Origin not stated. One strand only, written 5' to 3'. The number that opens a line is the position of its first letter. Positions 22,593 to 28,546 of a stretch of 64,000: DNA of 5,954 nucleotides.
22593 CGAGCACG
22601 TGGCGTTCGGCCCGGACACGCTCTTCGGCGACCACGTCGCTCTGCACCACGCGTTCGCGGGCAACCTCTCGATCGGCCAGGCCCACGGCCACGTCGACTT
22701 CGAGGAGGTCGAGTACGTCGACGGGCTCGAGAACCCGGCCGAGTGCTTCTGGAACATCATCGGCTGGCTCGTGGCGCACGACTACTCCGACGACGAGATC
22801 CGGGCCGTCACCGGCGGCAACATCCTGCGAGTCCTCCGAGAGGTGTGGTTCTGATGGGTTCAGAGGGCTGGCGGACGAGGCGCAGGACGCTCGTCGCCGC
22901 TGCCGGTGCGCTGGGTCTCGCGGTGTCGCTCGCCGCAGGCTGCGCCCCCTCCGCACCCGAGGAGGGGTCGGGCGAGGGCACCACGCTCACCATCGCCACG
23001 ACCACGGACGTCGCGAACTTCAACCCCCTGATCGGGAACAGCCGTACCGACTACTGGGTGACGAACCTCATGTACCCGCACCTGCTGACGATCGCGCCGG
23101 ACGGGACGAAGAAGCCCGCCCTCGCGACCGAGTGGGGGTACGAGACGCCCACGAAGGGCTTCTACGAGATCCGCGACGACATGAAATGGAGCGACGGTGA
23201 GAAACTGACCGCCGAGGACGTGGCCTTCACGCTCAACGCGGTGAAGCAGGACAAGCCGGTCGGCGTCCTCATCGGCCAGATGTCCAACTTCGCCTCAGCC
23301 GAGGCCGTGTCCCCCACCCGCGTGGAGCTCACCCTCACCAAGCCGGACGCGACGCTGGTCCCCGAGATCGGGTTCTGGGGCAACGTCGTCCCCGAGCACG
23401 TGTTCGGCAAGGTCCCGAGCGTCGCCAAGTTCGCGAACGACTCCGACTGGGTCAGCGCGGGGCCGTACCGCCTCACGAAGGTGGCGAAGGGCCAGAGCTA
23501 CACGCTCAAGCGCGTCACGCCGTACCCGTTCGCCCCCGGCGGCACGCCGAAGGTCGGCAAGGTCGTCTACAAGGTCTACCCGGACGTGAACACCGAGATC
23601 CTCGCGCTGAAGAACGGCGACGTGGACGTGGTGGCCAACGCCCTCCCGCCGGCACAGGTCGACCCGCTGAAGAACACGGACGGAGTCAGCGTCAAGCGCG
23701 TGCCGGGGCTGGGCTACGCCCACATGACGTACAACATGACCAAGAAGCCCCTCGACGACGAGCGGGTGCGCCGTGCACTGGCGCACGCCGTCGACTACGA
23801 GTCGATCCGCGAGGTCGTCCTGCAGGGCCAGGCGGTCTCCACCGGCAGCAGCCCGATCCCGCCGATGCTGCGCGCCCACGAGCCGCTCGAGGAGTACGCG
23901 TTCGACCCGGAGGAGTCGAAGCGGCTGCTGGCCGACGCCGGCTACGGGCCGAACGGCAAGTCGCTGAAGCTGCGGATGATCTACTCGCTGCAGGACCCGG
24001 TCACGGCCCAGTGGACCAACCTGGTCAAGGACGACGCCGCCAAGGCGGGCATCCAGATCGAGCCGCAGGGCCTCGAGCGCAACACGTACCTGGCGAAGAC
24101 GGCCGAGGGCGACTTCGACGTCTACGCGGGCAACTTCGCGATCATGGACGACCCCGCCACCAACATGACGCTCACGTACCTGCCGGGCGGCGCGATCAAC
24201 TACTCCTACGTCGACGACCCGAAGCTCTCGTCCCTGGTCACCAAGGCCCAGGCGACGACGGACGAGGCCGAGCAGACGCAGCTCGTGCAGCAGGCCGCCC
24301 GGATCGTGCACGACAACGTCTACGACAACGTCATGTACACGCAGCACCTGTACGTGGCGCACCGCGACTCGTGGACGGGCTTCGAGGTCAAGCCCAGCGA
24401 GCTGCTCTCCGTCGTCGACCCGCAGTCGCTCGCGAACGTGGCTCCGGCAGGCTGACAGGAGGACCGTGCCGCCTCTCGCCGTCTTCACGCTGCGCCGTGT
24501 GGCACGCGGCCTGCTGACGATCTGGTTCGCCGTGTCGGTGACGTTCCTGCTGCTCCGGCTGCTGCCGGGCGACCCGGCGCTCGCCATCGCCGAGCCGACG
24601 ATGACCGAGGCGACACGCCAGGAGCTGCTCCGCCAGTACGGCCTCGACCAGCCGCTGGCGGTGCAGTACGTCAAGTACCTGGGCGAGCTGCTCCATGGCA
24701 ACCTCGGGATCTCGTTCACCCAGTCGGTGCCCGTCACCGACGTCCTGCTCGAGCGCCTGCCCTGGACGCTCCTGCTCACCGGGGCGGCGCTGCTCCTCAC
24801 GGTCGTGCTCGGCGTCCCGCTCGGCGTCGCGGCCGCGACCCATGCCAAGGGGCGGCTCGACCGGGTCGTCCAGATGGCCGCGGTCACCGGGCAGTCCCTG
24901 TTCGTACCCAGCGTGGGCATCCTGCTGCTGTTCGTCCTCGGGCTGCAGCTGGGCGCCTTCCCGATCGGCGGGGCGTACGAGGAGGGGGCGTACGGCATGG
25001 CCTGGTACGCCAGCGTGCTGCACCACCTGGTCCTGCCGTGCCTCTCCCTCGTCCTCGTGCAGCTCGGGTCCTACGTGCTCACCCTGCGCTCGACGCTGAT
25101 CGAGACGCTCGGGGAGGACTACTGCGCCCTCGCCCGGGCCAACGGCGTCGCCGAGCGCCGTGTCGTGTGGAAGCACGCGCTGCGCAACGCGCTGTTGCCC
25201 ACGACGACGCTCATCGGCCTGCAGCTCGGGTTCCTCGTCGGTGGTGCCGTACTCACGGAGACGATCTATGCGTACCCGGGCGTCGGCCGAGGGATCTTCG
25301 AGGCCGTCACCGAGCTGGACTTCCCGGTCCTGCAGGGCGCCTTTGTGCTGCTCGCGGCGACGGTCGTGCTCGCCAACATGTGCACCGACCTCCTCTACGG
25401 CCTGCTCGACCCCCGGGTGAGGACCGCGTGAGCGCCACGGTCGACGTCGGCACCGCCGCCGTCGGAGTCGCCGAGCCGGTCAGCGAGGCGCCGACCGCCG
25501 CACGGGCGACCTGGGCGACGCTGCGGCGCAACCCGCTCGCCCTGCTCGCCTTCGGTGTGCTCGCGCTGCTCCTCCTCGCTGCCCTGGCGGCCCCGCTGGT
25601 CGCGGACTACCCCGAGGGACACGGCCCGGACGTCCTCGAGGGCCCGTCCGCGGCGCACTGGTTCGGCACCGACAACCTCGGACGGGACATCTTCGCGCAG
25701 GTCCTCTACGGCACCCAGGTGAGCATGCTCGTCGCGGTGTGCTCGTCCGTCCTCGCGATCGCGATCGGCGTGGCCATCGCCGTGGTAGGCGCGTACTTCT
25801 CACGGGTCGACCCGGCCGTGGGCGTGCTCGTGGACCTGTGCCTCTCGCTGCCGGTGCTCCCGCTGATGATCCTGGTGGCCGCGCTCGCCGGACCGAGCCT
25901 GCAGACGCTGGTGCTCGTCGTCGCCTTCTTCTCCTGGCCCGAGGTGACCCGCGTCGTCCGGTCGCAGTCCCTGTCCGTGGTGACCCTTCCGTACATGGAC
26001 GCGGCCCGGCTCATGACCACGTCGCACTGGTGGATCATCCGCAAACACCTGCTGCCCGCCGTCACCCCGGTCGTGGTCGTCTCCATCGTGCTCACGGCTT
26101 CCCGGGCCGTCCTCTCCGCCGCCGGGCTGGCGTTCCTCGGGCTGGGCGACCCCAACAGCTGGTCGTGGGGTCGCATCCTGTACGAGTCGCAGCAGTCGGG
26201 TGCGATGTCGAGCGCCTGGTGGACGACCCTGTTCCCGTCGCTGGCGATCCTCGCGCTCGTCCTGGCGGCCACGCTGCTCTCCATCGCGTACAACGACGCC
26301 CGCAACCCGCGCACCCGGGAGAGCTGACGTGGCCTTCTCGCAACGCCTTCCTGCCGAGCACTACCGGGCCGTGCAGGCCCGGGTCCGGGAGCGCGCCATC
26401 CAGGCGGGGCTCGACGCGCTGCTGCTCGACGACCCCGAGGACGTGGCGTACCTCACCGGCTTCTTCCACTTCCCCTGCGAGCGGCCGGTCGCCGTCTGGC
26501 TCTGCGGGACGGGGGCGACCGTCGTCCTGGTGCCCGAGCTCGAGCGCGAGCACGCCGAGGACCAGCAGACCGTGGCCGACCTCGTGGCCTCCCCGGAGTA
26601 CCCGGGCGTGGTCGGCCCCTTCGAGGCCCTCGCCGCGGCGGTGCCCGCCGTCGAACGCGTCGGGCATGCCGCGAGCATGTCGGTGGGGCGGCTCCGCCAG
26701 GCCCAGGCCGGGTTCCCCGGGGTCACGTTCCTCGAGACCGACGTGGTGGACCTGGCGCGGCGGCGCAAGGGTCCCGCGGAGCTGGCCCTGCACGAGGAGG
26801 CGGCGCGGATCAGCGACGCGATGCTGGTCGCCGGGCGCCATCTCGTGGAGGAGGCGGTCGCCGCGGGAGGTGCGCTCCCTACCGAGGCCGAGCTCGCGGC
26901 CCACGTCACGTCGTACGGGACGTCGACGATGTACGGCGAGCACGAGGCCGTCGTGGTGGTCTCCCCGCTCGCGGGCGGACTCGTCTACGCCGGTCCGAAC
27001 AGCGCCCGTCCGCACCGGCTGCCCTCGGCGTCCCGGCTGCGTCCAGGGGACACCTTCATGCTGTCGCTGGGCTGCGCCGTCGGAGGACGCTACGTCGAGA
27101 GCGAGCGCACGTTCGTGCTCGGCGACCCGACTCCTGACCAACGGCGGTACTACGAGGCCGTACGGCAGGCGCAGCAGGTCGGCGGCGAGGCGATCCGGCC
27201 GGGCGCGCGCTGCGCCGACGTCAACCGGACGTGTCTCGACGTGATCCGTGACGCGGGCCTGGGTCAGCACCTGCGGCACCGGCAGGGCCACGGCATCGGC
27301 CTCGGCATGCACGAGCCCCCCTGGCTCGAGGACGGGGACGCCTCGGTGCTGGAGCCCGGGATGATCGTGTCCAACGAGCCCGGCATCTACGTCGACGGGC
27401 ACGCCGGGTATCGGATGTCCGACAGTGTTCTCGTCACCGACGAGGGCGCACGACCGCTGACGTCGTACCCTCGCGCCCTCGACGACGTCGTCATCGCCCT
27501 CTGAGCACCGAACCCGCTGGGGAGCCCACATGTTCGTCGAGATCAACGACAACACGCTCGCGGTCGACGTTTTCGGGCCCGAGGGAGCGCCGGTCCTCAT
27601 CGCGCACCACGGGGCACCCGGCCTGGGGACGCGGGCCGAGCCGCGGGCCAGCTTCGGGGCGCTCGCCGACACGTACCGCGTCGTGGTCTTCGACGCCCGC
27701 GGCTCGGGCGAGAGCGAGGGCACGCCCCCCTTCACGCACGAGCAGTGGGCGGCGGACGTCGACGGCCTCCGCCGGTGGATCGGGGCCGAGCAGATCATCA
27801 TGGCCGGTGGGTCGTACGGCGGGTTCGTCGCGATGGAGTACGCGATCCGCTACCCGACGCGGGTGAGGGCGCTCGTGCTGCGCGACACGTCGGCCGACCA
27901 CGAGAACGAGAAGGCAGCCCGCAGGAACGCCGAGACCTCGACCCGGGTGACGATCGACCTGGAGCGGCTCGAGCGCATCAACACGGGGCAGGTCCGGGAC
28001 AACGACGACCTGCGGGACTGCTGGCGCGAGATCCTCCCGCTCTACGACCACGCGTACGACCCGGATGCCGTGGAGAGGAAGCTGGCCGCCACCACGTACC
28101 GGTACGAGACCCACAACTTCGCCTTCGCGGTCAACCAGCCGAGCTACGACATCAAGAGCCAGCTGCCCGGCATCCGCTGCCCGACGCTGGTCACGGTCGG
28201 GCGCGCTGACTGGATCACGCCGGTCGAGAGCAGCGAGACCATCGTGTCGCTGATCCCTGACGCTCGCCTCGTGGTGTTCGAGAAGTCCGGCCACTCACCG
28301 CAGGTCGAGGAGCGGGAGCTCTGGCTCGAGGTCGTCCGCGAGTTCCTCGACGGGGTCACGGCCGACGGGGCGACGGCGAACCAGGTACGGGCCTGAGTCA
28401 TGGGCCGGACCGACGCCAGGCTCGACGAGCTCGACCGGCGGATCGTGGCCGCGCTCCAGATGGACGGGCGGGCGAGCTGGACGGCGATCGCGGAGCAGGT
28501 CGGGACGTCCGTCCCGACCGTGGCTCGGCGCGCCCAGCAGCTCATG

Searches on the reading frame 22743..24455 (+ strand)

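Call 41: search_protein_families(library=pfam, proteins=[window:22743-24455:+], max_evalue=0.0001)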
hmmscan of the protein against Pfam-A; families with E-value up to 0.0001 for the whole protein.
window:22743-24455:+ (570 aa): 1 family
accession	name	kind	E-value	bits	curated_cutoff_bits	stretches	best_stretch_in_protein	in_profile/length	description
PF00496.27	SBP_bac_5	-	7.9e-70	236.2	32.4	1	124-481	3-363/368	Bacterial extracellular solute-binding proteins, family 5 Middle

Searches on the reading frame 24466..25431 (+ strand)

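Call 41: search_protein_families(library=pfam, proteins=[window:24466-25431:+], max_evalue=0.0001)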
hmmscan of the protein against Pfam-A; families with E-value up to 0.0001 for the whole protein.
window:24466-25431:+ (321 aa): 2 families
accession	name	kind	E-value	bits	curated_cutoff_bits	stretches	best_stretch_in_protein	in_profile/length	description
PF00528.27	BPD_transp_1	-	2.8e-39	135.2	26.4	1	116-319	1-183/184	Binding-protein-dependent transport system inner membrane component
PF19300.4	BPD_transp_1_N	-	8.6e-12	45.7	23.8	1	7-105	4-114/114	Binding-prot-dependent transport system membrane comp, N-term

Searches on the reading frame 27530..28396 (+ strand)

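Call 41: search_protein_families(library=pfam, proteins=[window:27530-28396:+], max_evalue=0.0001)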
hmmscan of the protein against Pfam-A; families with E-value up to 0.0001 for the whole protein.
window:27530-28396:+ (288 aa): 4 families
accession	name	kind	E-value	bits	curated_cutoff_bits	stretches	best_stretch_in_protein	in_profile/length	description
PF00561.26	Abhydrolase_1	-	1.7e-28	100.3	25.8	1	21-261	1-244/245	alpha/beta hydrolase fold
PF12697.13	Abhydrolase_6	-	4.4e-15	57.4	26.3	1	41-263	19-212/217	Alpha/beta hydrolase family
PF12146.15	Hydrolase_4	-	5.9e-14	52.4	27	1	48-260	31-237/239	Serine aminopeptidase, S33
PF02129.25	Peptidase_S15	-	2.1e-09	37.9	23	1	44-255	47-260/262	X-Pro dipeptidyl-peptidase (S15 family)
